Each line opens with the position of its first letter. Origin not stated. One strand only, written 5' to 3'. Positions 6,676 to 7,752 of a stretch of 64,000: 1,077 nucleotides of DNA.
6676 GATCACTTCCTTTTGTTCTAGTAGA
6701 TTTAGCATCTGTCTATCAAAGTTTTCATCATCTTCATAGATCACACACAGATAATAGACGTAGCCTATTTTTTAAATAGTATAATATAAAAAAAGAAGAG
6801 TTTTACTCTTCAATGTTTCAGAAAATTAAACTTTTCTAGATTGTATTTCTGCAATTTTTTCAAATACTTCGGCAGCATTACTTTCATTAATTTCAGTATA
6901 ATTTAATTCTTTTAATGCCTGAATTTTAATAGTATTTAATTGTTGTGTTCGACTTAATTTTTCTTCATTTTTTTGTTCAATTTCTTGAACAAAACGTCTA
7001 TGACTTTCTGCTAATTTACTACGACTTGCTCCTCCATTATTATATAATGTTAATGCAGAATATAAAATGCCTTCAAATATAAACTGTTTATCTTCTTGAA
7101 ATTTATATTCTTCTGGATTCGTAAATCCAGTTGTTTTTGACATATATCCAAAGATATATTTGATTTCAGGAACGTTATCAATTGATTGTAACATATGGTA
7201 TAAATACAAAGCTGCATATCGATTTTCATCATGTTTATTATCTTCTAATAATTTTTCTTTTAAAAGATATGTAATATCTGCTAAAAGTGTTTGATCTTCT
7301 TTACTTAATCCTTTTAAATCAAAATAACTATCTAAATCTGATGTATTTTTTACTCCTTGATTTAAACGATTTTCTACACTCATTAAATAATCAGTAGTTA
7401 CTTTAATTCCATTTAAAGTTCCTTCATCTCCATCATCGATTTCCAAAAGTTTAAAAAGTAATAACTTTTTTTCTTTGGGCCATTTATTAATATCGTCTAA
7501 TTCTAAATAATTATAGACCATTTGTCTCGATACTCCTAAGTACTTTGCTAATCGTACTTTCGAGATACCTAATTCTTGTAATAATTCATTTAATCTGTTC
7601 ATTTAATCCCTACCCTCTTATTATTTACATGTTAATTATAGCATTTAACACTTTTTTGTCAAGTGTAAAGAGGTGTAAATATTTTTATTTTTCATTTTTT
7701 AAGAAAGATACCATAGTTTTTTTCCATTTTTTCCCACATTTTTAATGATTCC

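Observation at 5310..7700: Small islet with RepB-like rolling-circle initiator and XRE regulator wedged between zupT and mnmA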

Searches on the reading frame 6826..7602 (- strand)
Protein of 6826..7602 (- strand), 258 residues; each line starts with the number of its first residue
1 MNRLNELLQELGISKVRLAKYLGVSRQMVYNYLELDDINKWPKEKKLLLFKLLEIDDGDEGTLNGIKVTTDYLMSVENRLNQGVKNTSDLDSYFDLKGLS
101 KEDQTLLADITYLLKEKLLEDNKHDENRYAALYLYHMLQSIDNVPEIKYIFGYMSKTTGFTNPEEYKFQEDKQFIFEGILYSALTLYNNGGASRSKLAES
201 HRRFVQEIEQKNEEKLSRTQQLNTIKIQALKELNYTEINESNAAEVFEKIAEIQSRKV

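Call 4: search_protein_families(library=pfam, proteins=[window:6826-7602:-], max_evalue=1)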
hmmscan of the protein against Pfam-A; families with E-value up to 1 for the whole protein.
window:6826-7602:- (258 aa): 12 families
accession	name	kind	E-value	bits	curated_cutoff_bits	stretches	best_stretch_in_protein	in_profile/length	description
PF01381.28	HTH_3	-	0.00032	21.1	23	1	6-32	3-29/55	Helix-turn-helix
PF02796.21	HTH_7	-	0.00035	21.1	23.8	1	2-34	12-43/45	Helix-turn-helix domain of resolvase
PF08279.18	HTH_11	-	0.0013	19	25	1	9-34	7-37/55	HTH domain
PF17762.8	HTH_ParB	-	0.0061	17.1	22.6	1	4-37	12-45/102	ParB HTH domain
PF13309.12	HTH_22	-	0.0097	16.4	29.6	1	17-33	46-62/63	HTH domain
PF12728.13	HTH_17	-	0.018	15.7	27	1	18-51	7-39/51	Helix-turn-helix domain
PF05256.17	UPF0223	-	0.033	15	25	1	180-216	21-57/86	Uncharacterised protein family (UPF0223)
PF15943.11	YdaS_toxin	-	0.036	14.3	30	1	14-34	10-30/65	Bacterial toxin YdaS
PF13551.12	HTH_29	-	0.04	14.4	28.1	1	12-35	11-35/64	Winged helix-turn helix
PF13384.12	HTH_23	-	0.051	13.9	24.6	1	7-33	13-38/50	Homeodomain-like domain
PF13443.12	HTH_26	-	0.055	14.2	22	1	3-33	1-31/63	Cro/C1-type HTH DNA-binding domain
PF07022.19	Phage_CI_repr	-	0.097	13.5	22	1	4-33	3-33/65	Bacteriophage CI repressor helix-turn-helix domain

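Call 5: search_protein_families(library=ncbifam, proteins=[window:6826-7602:-], max_evalue=1)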
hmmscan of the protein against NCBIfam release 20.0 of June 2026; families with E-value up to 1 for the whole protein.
window:6826-7602:- (258 aa): 2 families
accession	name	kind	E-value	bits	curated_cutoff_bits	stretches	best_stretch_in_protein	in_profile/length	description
TIGR02607.1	antidote_HigA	equivalog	0.012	15.4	47.7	1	5-30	13-38/81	HigA family addiction module antitoxin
TIGR01884.1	cas_HTH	subfamily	0.37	10.2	60.2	1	4-34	148-178/202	CRISPR-associated CARF protein Csa3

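Call 6: search_protein_families(library=phrogs, proteins=[window:6826-7602:-], max_evalue=1)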
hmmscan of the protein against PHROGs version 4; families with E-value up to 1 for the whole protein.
window:6826-7602:- (258 aa): 12 families
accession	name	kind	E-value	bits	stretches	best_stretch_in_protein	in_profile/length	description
phrog_8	-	transcription regulation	0.00016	22.2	1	2-115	79-254/346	transcriptional regulator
phrog_4779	-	transcription regulation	0.0014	20.1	1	2-39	5-42/98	transcriptional regulator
phrog_125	-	DNA, RNA and nucleotide metabolism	0.016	15.7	1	8-46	175-213/254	DNA invertase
phrog_7061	-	DNA, RNA and nucleotide metabolism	0.027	16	1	12-30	44-62/70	HTH DNA binding protein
phrog_3865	-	unknown function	0.044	15.1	1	4-34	16-46/74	-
phrog_409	-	transcription regulation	0.047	15.2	1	6-34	19-46/127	transcriptional regulator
phrog_2328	-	transcription regulation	0.048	14.4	1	2-33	18-49/128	transcriptional repressor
phrog_3664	-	DNA, RNA and nucleotide metabolism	0.052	14.6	1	184-213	16-45/58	DNA sliding clamp inhibitor; arrest of S.aureus DNA synthesis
phrog_34300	-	unknown function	0.12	13.6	1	2-47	10-54/78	-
phrog_7545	-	DNA, RNA and nucleotide metabolism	0.12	13.5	1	3-42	9-47/160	HNH endonuclease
phrog_3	-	transcription regulation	0.17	12.6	1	1-95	90-168/430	transcriptional repressor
phrog_9109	-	unknown function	0.78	11.3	0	72-117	23-64/78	-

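Call 18: find_related_loci(query=window:6826-7602:-, collection=genome_contigs, flank=10000)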
Query window:6826-7602:- (258 aa) in genome_contigs; peptide patterns used: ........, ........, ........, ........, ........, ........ (x = any residue, [..] = any of these).
599 stretches matched a pattern (row limit reached: there are more); 469 encode a relative of the query (tblastn E <= 1e-3); the best 80 are kept; 80 distinct loci.
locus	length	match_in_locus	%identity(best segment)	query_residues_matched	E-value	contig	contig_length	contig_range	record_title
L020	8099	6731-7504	92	1-258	3e-158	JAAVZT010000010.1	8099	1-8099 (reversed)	MAG: Bacilli bacterium isolate ABMPRH_26_1 k141_425195, whole genome shotgun sequence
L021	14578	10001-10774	88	1-258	5e-152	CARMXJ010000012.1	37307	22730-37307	MAG TPA_asm: uncultured Bacilli bacterium isolate MGBC128534 genome assembly, contig: MGBC128534.12, whole genome shotgu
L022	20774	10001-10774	87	1-258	6e-151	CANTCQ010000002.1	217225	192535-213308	MAG TPA_asm: uncultured Tenericutes bacterium isolate SRR15510219_bin.6_metawrap_v1.3_MAG genome assembly, contig: NODE.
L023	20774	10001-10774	87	1-258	1e-150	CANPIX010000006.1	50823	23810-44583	MAG TPA_asm: uncultured Tenericutes bacterium isolate SRR15730547_bin.25_metawrap_v1.3_MAG genome assembly, contig: NODE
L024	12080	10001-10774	88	1-258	5e-151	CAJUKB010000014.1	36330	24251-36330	MAG TPA_asm: uncultured Bacilli bacterium isolate MGBC143693 genome assembly, contig: MGBC143693.14, whole genome shotgu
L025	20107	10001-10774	87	1-258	1e-150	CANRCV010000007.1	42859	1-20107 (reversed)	MAG: uncultured Bacilli bacterium isolate Lapin-026__bin87 genome assembly, contig: Lapin-026__NODE_901_length_42859_cov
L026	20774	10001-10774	93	1-258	4e-150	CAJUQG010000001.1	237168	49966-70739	MAG TPA_asm: uncultured Bacilli bacterium isolate MGBC163973 genome assembly, contig: MGBC163973.1, whole genome shotgun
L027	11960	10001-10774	93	1-258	5e-150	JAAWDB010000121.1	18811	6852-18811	MAG: Bacilli bacterium isolate ABMPRH_27_2 k141_1221786, whole genome shotgun sequence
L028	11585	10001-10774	92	1-258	6e-150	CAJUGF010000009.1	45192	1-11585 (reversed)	MAG TPA_asm: uncultured Bacilli bacterium isolate MGBC134914 genome assembly, contig: MGBC134914.9, whole genome shotgun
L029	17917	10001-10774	87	1-258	2e-149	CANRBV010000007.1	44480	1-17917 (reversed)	MAG: uncultured Bacilli bacterium isolate Lapin-028__bin53 genome assembly, contig: Lapin-028__NODE_825_length_44480_cov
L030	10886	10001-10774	87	1-258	2e-149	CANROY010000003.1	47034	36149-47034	MAG: uncultured Bacilli bacterium isolate Lapin-018__bin67 genome assembly, contig: Lapin-018__NODE_609_length_47034_cov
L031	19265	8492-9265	86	1-258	2e-149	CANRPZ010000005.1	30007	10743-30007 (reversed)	MAG: uncultured Bacilli bacterium isolate Lapin-017__bin52 genome assembly, contig: Lapin-017__NODE_717_length_30007_cov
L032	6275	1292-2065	86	1-258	2e-149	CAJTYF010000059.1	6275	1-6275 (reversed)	MAG TPA_asm: uncultured Bacilli bacterium isolate MGBC121705 genome assembly, contig: MGBC121705.59, whole genome shotgu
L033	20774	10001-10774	85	1-258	9e-149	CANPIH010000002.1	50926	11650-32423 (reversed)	MAG TPA_asm: uncultured Tenericutes bacterium isolate SRR15730554_bin.3_metawrap_v1.3_MAG genome assembly, contig: NODE.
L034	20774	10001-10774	86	1-258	2e-148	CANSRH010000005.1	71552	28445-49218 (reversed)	MAG TPA_asm: uncultured Tenericutes bacterium isolate SRR15510228_bin.30_metawrap_v1.3_MAG genome assembly, contig: NODE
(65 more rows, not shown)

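Call 42: search_solved_structures(query=window:6826-7602:-, max_evalue=1, show_alignments=1)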
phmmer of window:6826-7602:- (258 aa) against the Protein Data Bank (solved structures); distinct sequences matched with E-value up to 1: 0.

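Call 51: find_homologous_proteins(query=window:6826-7602:-, max_evalue=0.001)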
Query window:6826-7602:- (258 aa): 5945 proteins with E <= 0.001 among 8000 candidates; the best 120 are listed.
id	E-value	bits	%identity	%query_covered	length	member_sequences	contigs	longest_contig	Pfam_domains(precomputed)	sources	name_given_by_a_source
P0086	1.8e-160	550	100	100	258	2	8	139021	-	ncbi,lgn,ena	-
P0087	5.1e-152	522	93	100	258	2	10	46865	-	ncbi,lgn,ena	-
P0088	9.2e-152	521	93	100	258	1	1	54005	-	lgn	-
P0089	8.5e-150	515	93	100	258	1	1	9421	-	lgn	-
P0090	2.6e-149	513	93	100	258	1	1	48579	-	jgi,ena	jgi:predicted transcriptional regulator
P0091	3.4e-149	513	93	100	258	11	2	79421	-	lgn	-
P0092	3.4e-149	513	93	100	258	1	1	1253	-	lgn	-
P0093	5.9e-149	512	93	100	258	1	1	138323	-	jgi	-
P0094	7.2e-149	512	93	100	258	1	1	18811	-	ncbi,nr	ncbi:MAG: hypothetical protein HFI09_04215 [Bacilli bacterium]|nr:hypothetical protein [Bacilli bact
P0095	8.9e-149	511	93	100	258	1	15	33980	-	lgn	-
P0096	1.3e-148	511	93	100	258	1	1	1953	-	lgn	-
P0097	2.2e-148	510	92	100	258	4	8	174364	-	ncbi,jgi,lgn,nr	ncbi:MAG: hypothetical protein HFH86_01655 [Bacilli bacterium]|jgi:predicted transcriptional regulat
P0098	1.9e-146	504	92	100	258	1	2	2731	-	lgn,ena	-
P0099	2.1e-146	504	91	100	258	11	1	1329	-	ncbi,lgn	-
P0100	7.0e-146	502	91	100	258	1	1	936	-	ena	-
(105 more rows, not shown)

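Call 58: predict_structure(alignment_id=A2)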
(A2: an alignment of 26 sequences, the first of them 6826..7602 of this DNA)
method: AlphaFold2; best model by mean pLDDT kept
length: 258 residues; sequences in the alignment: 26
mean_pLDDT: 56.2   pTM: 0.34
mean pLDDT of the five models: 56.2, 56.0, 52.9, 49.4, 48.2
residues with pLDDT >= 90: 1; 70-90: 35; 50-70: 141; < 50: 81
segments of 3 or more residues with pLDDT < 50: 1-5, 35-100, 186-192
pLDDT, mean of each block of 10 residues (from residue 1): 47 57 58 51 41 36 33 38 34 39 51 53 61 63 58 64 60 62 53 55 61 62 81 86 86 75
secondary structure, 60 per line:
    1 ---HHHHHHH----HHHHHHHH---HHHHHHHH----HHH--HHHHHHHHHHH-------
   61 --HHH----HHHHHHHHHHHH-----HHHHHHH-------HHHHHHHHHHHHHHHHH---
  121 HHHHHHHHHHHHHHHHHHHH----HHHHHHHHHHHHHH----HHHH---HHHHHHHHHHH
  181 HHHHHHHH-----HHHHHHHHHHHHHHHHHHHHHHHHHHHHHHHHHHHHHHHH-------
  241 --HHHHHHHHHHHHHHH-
elements in order: H4-10 H15-22 H26-33 H43-53 H70-81 H87-93 H101-117 H121-140 H145-158 H163-166 H170-188 H194-233 H243-257

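Call 66: search_protein_families(library=padloc, proteins=[window:6826-7602:-], max_evalue=0.01)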
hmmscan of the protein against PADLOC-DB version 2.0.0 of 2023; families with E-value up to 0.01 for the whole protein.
window:6826-7602:- (258 aa): 0 families

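Call 70: search_protein_representatives(alignment_id=A2)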
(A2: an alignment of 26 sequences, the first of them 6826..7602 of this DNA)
Query: 26 sequences, 258 profile positions. Proteins with E-value up to 0.001 (for the whole library): 346; up to 1e-10: 248; up to 1e-30: 62. The best 150 are listed.
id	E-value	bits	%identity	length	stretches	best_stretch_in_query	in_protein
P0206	2.8e-114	397.1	-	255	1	1-258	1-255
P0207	4.8e-88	311.1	-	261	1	1-258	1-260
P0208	6.1e-70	251.8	-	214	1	101-258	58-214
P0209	3.8e-68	245.9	-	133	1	1-127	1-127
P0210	1.4e-66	240.8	-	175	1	1-149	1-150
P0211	2.5e-62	226.8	-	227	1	97-258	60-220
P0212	5.8e-62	225.6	-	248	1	4-258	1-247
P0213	4.0e-61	222.9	-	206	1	1-204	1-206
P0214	1.9e-60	220.7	-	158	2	1-118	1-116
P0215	1.4e-59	217.8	-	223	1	107-258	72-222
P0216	3.2e-58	213.4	-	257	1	18-193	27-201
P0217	2.7e-57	210.3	-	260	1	1-201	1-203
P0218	9.0e-57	208.6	-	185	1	113-258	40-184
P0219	1.0e-55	205.1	-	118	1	144-258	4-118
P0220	1.3e-55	204.9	-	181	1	1-139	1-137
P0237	1.4e-44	168.7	-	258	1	1-255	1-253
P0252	4.2e-35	137.6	-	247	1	5-257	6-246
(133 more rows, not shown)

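Call 73: find_encoding_contigs(protein=P0237, flank=5000, max_places=3)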
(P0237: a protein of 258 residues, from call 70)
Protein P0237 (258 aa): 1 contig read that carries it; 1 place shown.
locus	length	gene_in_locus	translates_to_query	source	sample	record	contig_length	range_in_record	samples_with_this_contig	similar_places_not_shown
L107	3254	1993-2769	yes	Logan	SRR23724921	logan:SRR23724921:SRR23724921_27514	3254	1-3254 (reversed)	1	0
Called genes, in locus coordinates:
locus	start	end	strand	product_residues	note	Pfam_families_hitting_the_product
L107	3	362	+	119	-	?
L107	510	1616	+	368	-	PF02540:NAD_synthase (weak), PF03054:tRNA_Me_trans, PF20259:tRNA_Me_trans_M, PF20258:tRNA_Me_trans_C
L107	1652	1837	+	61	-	-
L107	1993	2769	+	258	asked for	-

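Call 74: find_encoding_contigs(protein=P0252, flank=5000, max_places=3)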
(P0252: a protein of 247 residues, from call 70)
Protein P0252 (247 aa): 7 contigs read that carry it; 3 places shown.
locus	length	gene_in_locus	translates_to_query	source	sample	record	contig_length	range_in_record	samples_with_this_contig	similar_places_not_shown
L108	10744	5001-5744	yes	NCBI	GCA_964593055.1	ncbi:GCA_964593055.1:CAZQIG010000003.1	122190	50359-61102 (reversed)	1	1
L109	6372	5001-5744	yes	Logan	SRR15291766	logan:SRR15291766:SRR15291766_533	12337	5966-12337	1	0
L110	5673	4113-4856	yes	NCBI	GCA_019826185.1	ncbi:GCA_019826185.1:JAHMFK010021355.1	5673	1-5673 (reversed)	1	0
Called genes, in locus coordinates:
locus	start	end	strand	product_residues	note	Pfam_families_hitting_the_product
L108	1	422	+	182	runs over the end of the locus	PF04892:VanZ-LLP1 (weak)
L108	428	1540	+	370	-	PF07670:Gate (weak)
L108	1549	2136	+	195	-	PF11428:DUF3196 (weak)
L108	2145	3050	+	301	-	PF01156:IU_nuc_hydro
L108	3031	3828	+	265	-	PF00149:Metallophos, PF12850:Metallophos_2 (weak)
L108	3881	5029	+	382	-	PF02540:NAD_synthase (weak), PF03054:tRNA_Me_trans, PF20259:tRNA_Me_trans_M, PF20258:tRNA_Me_trans_C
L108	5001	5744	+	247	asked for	-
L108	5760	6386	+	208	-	-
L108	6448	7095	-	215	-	PF01048:PNP_UDP_1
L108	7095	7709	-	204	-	PF02525:Flavodoxin_2, PF03358:FMN_red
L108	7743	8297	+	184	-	PF02525:Flavodoxin_2 (weak), PF03358:FMN_red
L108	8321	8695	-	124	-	PF01042:Ribonuc_L-PSP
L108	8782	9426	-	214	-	-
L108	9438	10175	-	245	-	PF01784:DUF34_NIF3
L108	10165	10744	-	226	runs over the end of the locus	PF12847:Methyltransf_18, PF04816:TrmK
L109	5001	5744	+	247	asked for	-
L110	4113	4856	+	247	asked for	-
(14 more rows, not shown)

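Call 77: predict_structure(alignment_id=A3)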
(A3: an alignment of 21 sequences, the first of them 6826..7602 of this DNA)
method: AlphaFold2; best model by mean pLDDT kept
length: 258 residues; sequences in the alignment: 21
mean_pLDDT: 85.6   pTM: 0.49
mean pLDDT of the five models: 85.6, 85.3, 84.5, 82.9, 82.3
residues with pLDDT >= 90: 83; 70-90: 160; 50-70: 8; < 50: 7
segments of 3 or more residues with pLDDT < 50: 86-92
pLDDT, mean of each block of 10 residues (from residue 1): 86 87 85 86 86 81 82 86 56 68 84 89 93 93 92 93 92 94 86 82 90 85 88 91 90 79
secondary structure, 60 per line:
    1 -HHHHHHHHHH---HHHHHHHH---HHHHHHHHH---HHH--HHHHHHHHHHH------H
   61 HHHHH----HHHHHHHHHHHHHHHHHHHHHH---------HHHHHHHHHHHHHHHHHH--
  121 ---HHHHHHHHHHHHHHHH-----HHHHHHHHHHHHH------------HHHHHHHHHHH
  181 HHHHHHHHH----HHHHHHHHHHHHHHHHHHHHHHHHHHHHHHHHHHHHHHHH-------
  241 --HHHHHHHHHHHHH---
elements in order: H2-11 H15-22 H26-34 H43-53 H60-65 H70-91 H101-118 H124-139 H145-157 H170-189 H194-233 H243-255

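Call 79: fold_search(model_id=the predicted structure, library=pdb)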
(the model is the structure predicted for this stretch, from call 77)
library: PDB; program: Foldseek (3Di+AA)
matches with E <= 10: 64; with E <= 0.001: 0
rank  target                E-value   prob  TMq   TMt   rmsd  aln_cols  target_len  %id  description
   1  8qnl_B                3.1e-01  0.60  0.17  0.34  10.2       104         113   12  Structure of the toxin-antitoxin NatRT complex from Pseudomonas aeruginosa (released 2024-10-02)
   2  8qnl_A                3.1e-01  0.60  0.17  0.31  11.1       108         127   12  Structure of the toxin-antitoxin NatRT complex from Pseudomonas aeruginosa (released 2024-10-02)
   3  8gug_B                6.3e-01  0.44  0.16  0.29  11.6       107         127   11  Structure of VPA0770 toxin bound to VPA0769 antitoxin in Vibrio parahaemolyticus (released 2023-07-26)
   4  8gug_C                8.7e-01  0.35  0.15  0.28  10.8       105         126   13  Structure of VPA0770 toxin bound to VPA0769 antitoxin in Vibrio parahaemolyticus (released 2023-07-26)
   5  3op9                  1.3e+00  0.54  0.21  0.47  15.5       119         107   21  Crystal structure of transcriptional regulator from Listeria innocua (released 2010-09-15)
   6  7vjn_A                1.9e+00  0.72  0.17  0.56   3.6        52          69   33  Crystal structure of anti-CRISPR-associated protein Aca1 in Pseudomonas phage JBD30 (released 2021-10-13)
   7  7t5u                  2.2e+00  0.41  0.16  0.53   7.5        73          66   18  Structure of E. coli MS115-1 CapH N-terminal domain (released 2022-09-14)
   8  2ofy_A                2.2e+00  0.35  0.18  0.45   6.0        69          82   19  Crystal structure of putative XRE-family transcriptional regulator from Rhodococcus sp. (released 2007-01-16)
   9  3ivp_D                2.3e+00  0.21  0.18  0.36  14.0       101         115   14  The structure of a possible transposon-related DNA-binding protein from Clostridium difficile 630. (released 2009-09-22)
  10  7fa3_B                2.5e+00  0.41  0.15  0.45   4.2        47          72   32  Selenomethionine-derived structure of Aca1 in Pseudomonas phage JBD30 (released 2021-07-21)
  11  6vli_D                2.7e+00  0.21  0.18  0.30  15.6       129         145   15  Crystal structure of transcriptional regulator from bacteriophage 186 (released 2021-06-16)
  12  2auw_B                2.8e+00  0.35  0.15  0.25   7.1        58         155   21  Crystal Structure of Putative DNA Binding Protein NE0471 from Nitrosomonas europaea ATCC 19718 (released 2005-10-11)
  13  9e5c_1t               3.0e+00  0.04  0.16  0.04  54.1       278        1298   18  Cryo-EM structure of 96 nm repeat of microtubule doublet from T. brucei flagellum (released 2025-03-12)
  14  7c0g_A                3.1e+00  0.47  0.15  0.45   4.5        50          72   34  Aca1 in complex with 14bp palindromic DNA target (released 2021-05-05)
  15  2a6c_A                3.1e+00  0.25  0.15  0.42   5.7        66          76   24  CRYSTAL STRUCTURE OF A PUTATIVE TRANSCRIPTIONAL REGULATOR (NE_1354) FROM NITROSOMONAS EUROPAEA AT 1.90 A RESOLUTION (released 2005-07-12)
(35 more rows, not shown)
